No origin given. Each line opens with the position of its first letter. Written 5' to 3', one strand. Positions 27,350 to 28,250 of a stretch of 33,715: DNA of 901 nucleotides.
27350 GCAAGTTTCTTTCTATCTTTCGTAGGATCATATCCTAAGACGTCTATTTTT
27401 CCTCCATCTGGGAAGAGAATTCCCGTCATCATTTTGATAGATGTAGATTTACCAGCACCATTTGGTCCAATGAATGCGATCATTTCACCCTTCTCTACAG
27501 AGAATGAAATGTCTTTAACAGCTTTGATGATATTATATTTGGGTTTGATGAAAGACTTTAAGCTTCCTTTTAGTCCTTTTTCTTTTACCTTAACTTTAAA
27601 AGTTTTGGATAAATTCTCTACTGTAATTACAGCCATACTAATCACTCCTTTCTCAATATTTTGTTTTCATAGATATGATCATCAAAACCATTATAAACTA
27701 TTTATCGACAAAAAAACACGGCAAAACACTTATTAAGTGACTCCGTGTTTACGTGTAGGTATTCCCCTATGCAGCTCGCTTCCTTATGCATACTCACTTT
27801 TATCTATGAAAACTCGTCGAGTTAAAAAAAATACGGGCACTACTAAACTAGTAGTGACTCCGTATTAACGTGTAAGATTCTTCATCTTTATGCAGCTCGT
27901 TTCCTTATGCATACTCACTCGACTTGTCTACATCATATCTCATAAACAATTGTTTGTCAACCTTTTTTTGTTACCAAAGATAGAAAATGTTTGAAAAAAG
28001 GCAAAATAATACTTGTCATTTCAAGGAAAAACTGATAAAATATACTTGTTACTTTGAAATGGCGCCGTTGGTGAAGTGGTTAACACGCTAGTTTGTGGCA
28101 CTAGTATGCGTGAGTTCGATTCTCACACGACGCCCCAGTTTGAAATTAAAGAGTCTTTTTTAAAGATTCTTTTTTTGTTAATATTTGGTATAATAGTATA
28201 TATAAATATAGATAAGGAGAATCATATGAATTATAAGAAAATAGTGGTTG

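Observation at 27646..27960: Tandem duplicated conserved leader elements, each with its own terminator, upstream of an ABC-2 exporter (candidate tandem riboswitch)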

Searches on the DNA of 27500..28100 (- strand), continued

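Call 64: search_with_rna_model(model_id=R1, sources=[L103, L104, L105, L106, L107, L108, L109, L110, L111, L112, L113, L114, L115, L116, L117, L118, L119, L120, L121, L122, L123, L124, L125, L126, L127, L128, L129, L130, L131, L132, L133, L134, L135, L136, L137, L138, L139, L140, L141, L142, L143, L144, L145, L146, L147, L148, L149, L150, L151, L152, L153, L154, L155, L156, L157, L158, L159, L160, L161, L162, L163, L164, L165, L166, L167, L168, L169, L170, L171, L172, L173, L174, L175, L176, L177, L178, L179, L180, L181, L182], max_evalue=0.00001, make_alignment=true)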
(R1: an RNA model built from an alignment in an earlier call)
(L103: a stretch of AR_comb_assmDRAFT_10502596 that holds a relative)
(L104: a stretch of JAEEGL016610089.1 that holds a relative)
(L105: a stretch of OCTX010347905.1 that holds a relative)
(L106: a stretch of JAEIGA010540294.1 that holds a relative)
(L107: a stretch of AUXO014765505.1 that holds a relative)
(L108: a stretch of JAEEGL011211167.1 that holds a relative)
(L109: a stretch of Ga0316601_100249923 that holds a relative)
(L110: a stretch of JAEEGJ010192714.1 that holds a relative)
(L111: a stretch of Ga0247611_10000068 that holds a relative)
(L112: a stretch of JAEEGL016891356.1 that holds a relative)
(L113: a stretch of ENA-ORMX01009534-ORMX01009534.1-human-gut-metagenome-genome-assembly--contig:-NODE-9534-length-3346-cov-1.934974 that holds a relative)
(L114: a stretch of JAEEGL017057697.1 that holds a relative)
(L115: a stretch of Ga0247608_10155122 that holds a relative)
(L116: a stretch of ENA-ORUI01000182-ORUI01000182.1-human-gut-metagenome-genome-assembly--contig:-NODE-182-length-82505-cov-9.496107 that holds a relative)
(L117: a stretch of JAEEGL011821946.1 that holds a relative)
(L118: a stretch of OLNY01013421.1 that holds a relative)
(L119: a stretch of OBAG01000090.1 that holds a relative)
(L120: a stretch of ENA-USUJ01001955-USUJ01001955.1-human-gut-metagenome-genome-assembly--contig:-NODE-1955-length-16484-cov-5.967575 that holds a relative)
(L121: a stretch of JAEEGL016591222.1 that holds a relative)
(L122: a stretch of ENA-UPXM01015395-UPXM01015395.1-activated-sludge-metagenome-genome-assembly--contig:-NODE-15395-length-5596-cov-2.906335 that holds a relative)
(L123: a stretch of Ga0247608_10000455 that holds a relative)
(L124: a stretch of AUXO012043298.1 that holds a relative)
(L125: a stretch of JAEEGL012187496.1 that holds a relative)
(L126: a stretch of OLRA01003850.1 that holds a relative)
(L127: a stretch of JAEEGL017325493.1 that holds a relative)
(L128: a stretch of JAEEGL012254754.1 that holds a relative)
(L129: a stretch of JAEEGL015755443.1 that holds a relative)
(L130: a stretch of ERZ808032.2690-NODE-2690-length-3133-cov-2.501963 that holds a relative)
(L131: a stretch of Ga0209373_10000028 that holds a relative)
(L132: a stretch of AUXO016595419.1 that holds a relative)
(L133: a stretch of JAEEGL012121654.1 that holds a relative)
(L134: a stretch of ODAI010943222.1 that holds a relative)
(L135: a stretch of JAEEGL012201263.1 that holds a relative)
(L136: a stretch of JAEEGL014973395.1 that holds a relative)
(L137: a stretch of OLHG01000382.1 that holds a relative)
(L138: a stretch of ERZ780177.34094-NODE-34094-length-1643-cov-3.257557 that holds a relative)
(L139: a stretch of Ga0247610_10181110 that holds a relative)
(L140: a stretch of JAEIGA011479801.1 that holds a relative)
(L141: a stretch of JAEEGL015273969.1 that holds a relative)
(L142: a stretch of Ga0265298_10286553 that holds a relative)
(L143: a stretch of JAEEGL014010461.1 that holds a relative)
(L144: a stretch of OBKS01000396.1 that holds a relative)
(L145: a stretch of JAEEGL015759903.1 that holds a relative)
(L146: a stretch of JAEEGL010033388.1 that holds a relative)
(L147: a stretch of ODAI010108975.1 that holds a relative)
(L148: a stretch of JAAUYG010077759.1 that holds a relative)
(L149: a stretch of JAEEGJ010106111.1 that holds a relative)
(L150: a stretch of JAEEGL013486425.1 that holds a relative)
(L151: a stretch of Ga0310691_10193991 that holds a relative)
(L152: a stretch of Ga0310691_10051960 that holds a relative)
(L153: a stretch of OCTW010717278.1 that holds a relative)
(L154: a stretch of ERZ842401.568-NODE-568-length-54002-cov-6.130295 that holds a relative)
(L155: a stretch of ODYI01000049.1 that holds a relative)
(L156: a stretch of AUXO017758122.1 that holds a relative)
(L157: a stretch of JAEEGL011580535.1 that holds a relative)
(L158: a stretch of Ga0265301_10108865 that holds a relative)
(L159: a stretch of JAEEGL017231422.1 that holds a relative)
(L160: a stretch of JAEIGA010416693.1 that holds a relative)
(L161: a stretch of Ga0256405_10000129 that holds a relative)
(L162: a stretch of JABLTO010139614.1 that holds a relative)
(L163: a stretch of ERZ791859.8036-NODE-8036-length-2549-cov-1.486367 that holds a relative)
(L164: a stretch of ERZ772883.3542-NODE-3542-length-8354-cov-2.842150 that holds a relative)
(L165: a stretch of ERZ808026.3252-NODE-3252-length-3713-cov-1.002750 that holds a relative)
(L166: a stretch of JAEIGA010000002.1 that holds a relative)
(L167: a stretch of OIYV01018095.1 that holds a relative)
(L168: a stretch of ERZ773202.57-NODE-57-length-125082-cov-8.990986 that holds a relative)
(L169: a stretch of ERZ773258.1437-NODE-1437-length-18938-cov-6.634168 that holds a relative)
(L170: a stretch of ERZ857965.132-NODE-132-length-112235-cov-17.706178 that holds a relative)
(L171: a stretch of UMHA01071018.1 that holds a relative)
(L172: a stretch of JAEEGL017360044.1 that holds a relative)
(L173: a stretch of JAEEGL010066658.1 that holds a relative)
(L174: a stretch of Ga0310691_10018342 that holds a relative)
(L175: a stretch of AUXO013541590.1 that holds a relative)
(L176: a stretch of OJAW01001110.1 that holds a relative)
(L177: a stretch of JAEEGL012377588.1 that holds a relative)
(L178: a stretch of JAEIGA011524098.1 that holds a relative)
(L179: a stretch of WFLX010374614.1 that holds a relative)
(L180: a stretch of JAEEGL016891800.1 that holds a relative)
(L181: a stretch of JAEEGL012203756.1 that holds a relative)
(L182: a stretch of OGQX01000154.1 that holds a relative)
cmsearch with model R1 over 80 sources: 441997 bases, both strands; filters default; matches with E-value up to 0.00001: 132.
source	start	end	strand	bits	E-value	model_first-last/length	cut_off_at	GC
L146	4624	4700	-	84.3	4.8e-23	1-81/81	no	0.42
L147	7324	7403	+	83.4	9.2e-23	1-81/81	no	0.41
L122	4755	4831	-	83.1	1.2e-22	1-81/81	no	0.42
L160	1738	1820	+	82.9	1.3e-22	1-81/81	no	0.33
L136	230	309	+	82.5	1.7e-22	1-81/81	no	0.41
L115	1330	1408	+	82.3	2e-22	1-81/81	no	0.35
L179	1332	1409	+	82.2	2.2e-22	1-81/81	no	0.36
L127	7474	7550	+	82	2.4e-22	1-81/81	no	0.39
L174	5941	6018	-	82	2.4e-22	1-81/81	no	0.38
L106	945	1026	+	81.9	2.6e-22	1-81/81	no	0.33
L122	4629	4705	-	81.8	2.9e-22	1-81/81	no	0.34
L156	589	668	-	81.6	3.2e-22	1-81/81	no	0.38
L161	53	132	-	81.3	4e-22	1-81/81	no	0.32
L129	6367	6445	-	81.1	4.8e-22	1-81/81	no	0.34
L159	1425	1502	-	80.8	5.8e-22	1-81/81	no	0.38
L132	1387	1463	+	80.5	7.3e-22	1-81/81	no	0.39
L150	4611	4687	+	80.1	9.9e-22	1-81/81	no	0.38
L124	832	911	+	80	1.1e-21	1-81/81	no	0.35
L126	7328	7409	+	79.5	1.5e-21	1-81/81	no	0.33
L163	1533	1614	+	79.5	1.5e-21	1-81/81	no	0.33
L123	4250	4326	-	79.4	1.6e-21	1-81/81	no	0.36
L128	328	403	+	79.1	2e-21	1-81/81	no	0.39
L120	8712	8794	+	79.1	2.1e-21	1-81/81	no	0.31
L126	6319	6401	+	79.1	2.1e-21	1-81/81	no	0.31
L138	1322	1404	+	79.1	2.1e-21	1-81/81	no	0.31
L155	6318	6400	-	79.1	2.1e-21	1-81/81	no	0.31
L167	1262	1344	-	79.1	2.1e-21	1-81/81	no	0.31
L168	2413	2495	-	79.1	2.1e-21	1-81/81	no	0.31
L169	2946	3028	-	79.1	2.1e-21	1-81/81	no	0.31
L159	1547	1624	-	79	2.2e-21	1-81/81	no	0.45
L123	4369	4444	-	78.8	2.6e-21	1-81/81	no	0.42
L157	1159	1234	-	78.8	2.6e-21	1-81/81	no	0.42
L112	8582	8661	+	78.7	2.8e-21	1-81/81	no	0.34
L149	699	775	-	78.4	3.3e-21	1-81/81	no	0.38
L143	1263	1344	-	78.4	3.3e-21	1-81/81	no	0.34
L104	354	430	+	78.3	3.5e-21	1-81/81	no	0.42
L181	4566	4643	-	78.3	3.6e-21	1-81/81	no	0.36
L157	1042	1116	-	78.2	3.8e-21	1-81/81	no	0.37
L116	2045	2121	-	78.2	3.9e-21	1-81/81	no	0.39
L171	9465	9541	-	78.2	3.9e-21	1-81/81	no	0.39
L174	6063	6141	-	78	4.5e-21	1-81/81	no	0.39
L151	361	437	+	77.8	5.1e-21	1-81/81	no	0.39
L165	1684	1762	-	77.7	5.6e-21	1-81/81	no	0.39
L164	7901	7983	+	77.5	6.5e-21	1-81/81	no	0.39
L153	1205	1281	+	77.1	8.5e-21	1-81/81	no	0.38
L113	202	284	+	77.1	8.6e-21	1-81/81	no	0.31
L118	2096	2178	+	77.1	8.6e-21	1-81/81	no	0.31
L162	245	327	+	77.1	8.6e-21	1-81/81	no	0.31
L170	3741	3823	-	77.1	8.6e-21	1-81/81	no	0.31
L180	425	508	-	77.1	8.7e-21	1-81/81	no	0.36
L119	3369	3451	-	77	9.4e-21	1-81/81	no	0.3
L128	209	284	+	76.6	1.2e-20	1-81/81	no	0.43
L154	4387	4462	+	76.1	1.8e-20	1-81/81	no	0.41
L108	7545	7619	+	75.6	2.6e-20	1-81/81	no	0.4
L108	7424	7502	+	75.6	2.6e-20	1-81/81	no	0.39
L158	1282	1357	+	75.5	2.8e-20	1-81/81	no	0.42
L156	459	542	-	75.2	3.4e-20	1-81/81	no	0.35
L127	7350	7428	+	75.1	3.6e-20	1-81/81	no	0.41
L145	3950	4030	+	74.5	5.7e-20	1-81/81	no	0.4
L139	801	879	+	74.3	6.3e-20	1-81/81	no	0.42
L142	379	456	-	74.2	7e-20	1-81/81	no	0.38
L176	1721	1804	+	74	8e-20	1-81/81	no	0.31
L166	1230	1309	-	73.4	1.3e-19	1-81/81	no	0.38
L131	12030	12111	+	72.9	1.8e-19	1-81/81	no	0.35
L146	4508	4584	-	72.7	2.1e-19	1-81/81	no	0.43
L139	671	752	+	72.6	2.3e-19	1-81/81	no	0.39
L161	179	256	-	72.5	2.3e-19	1-81/81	no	0.37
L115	1213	1289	+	72.4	2.5e-19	1-81/81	no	0.45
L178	838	916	+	71.9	3.6e-19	1-81/81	no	0.38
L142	253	333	-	71.6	4.6e-19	1-81/81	no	0.36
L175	5292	5375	+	71.5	5.1e-19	1-81/81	no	0.37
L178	967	1048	+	71.4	5.1e-19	1-81/81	no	0.37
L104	472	551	+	71.3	5.7e-19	1-81/81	no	0.39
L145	3822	3902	+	71.3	5.7e-19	1-81/81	no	0.37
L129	6495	6570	-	71.2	6.1e-19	1-81/81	no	0.39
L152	3764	3836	-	70.8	8.1e-19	1-81/81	no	0.34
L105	92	172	+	70.8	8.2e-19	1-81/81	no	0.36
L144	820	901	-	70.2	1.3e-18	1-81/81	no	0.35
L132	1266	1345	+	70.1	1.4e-18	1-81/81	no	0.38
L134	736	822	-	69.9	1.6e-18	1-81/81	no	0.31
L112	8460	8536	+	69.1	2.7e-18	1-81/81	no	0.42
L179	1449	1525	+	68.9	3.2e-18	1-81/81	no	0.36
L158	1161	1239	+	68.9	3.3e-18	1-81/81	no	0.37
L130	258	343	+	68.8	3.5e-18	1-81/81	no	0.33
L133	909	988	-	68.6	4.1e-18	1-81/81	no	0.35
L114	7315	7395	-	67.7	7.9e-18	1-81/81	no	0.36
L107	4578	4652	-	67.5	8.9e-18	1-81/81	no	0.45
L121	7261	7334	+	67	1.3e-17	1-81/81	no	0.39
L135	3330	3409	+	66.9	1.4e-17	1-81/81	no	0.44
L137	3148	3223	+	66.9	1.4e-17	1-81/81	no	0.45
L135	3452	3525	+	66.2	2.3e-17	1-81/81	no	0.39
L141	45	118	+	66.2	2.3e-17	1-81/81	no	0.39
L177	9409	9499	+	66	2.6e-17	1-81/81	no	0.37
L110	607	696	+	65.7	3.3e-17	1-81/81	no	0.43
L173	1617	1706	+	65.7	3.3e-17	1-81/81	no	0.43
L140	319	407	+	65.4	4.1e-17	1-81/81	no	0.33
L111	12980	13059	-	65.3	4.3e-17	1-81/81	no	0.4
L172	1345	1434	-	65.2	4.6e-17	1-81/81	no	0.37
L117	1680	1764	-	65.1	4.9e-17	1-81/81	no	0.34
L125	1000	1090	+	64.6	7.4e-17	1-81/81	no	0.42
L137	3265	3339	+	63.8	1.3e-16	1-81/81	no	0.4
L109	657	737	+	63.4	1.7e-16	1-81/81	no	0.44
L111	12719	12791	-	61.3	8e-16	1-81/81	no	0.33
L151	221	300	+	60.5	1.4e-15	1-81/81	no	0.41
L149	835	914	-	60.3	1.7e-15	1-81/81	no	0.41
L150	3689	3768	+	60.3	1.7e-15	1-81/81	no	0.41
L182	5852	5948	+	59.4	3e-15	1-81/81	no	0.4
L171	10185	10265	-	58.1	8e-15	1-81/81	no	0.41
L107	4679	4760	-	57.1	1.6e-14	1-81/81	no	0.4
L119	3496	3577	-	57.1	1.7e-14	1-81/81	no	0.41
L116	2765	2845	-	57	1.8e-14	1-81/81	no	0.42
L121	7131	7218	+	56.7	2.2e-14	1-81/81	no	0.4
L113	76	157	+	56.3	3e-14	1-81/81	no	0.4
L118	1970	2051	+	56.3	3e-14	1-81/81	no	0.4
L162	119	200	+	56.3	3e-14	1-81/81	no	0.4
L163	592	673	+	56.3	3e-14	1-81/81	no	0.4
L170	3868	3949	-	56.3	3e-14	1-81/81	no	0.4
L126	5395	5476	+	56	3.7e-14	1-81/81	no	0.43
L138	398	479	+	56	3.7e-14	1-81/81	no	0.43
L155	7243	7324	-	56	3.7e-14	1-81/81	no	0.43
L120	6903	6984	+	55.6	4.7e-14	1-81/81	no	0.44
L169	4756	4837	-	55.6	4.7e-14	1-81/81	no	0.44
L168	4223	4304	-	55.6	4.8e-14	1-81/81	no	0.43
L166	1389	1472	-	55.6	4.9e-14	1-81/81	no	0.36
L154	4280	4359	+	55.3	5.9e-14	1-81/81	no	0.43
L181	4684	4774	-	53.2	2.7e-13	1-81/81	no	0.4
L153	280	365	+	52.6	4.3e-13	1-81/81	no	0.37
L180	1163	1251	-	52.2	5.9e-13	1-81/81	no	0.35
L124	164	251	+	49.2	5.1e-12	1-81/81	no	0.38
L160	786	881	+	47.7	1.5e-11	1-81/81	no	0.32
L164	7088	7179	+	44.8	1.2e-10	1-81/81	no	0.33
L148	2697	2769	-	29.6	7e-06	1-81/81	no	0.41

Alignment A3: 132 matches aligned to the model, 149 columns, each read 5' to 3' on its own strand. Consensus structure (alignment columns), stored with it:
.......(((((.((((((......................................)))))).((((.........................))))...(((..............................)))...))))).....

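Call 91: search_with_rna_model(model_id=R1, sources=[L223, L225, L227, L229], max_evalue=1)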
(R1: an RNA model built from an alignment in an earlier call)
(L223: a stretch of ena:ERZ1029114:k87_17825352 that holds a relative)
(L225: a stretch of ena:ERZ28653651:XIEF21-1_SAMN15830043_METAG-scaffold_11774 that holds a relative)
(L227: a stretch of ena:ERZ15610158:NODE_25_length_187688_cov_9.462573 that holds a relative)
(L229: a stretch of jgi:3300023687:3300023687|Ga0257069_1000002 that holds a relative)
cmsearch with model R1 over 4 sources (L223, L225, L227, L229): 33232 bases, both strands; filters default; matches with E-value up to 1: 4.
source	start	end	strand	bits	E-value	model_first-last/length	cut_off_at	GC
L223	2047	2135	+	66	2e-18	1-81/81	no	0.44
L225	2024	2113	+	53.8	1.3e-14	1-81/81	no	0.36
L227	2039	2144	+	52.1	4.6e-14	1-81/81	no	0.35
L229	2090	2176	+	47.8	1e-12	1-81/81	no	0.4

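Call 93: search_with_rna_model(model_id=R1, sources=[L223, L225, L227, L229], max_evalue=0.001, show_alignments=4)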
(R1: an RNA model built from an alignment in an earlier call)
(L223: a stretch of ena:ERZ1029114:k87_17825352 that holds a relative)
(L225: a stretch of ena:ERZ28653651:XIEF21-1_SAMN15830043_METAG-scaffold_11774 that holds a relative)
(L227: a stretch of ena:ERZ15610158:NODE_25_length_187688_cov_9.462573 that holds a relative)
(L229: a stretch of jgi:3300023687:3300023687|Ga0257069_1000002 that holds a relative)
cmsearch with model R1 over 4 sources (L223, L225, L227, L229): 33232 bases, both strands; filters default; matches with E-value up to 0.001: 4.
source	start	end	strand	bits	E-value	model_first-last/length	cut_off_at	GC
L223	2047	2135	+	66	2e-18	1-81/81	no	0.44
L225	2024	2113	+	53.8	1.3e-14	1-81/81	no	0.36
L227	2039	2144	+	52.1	4.6e-14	1-81/81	no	0.35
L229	2090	2176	+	47.8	1e-12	1-81/81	no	0.4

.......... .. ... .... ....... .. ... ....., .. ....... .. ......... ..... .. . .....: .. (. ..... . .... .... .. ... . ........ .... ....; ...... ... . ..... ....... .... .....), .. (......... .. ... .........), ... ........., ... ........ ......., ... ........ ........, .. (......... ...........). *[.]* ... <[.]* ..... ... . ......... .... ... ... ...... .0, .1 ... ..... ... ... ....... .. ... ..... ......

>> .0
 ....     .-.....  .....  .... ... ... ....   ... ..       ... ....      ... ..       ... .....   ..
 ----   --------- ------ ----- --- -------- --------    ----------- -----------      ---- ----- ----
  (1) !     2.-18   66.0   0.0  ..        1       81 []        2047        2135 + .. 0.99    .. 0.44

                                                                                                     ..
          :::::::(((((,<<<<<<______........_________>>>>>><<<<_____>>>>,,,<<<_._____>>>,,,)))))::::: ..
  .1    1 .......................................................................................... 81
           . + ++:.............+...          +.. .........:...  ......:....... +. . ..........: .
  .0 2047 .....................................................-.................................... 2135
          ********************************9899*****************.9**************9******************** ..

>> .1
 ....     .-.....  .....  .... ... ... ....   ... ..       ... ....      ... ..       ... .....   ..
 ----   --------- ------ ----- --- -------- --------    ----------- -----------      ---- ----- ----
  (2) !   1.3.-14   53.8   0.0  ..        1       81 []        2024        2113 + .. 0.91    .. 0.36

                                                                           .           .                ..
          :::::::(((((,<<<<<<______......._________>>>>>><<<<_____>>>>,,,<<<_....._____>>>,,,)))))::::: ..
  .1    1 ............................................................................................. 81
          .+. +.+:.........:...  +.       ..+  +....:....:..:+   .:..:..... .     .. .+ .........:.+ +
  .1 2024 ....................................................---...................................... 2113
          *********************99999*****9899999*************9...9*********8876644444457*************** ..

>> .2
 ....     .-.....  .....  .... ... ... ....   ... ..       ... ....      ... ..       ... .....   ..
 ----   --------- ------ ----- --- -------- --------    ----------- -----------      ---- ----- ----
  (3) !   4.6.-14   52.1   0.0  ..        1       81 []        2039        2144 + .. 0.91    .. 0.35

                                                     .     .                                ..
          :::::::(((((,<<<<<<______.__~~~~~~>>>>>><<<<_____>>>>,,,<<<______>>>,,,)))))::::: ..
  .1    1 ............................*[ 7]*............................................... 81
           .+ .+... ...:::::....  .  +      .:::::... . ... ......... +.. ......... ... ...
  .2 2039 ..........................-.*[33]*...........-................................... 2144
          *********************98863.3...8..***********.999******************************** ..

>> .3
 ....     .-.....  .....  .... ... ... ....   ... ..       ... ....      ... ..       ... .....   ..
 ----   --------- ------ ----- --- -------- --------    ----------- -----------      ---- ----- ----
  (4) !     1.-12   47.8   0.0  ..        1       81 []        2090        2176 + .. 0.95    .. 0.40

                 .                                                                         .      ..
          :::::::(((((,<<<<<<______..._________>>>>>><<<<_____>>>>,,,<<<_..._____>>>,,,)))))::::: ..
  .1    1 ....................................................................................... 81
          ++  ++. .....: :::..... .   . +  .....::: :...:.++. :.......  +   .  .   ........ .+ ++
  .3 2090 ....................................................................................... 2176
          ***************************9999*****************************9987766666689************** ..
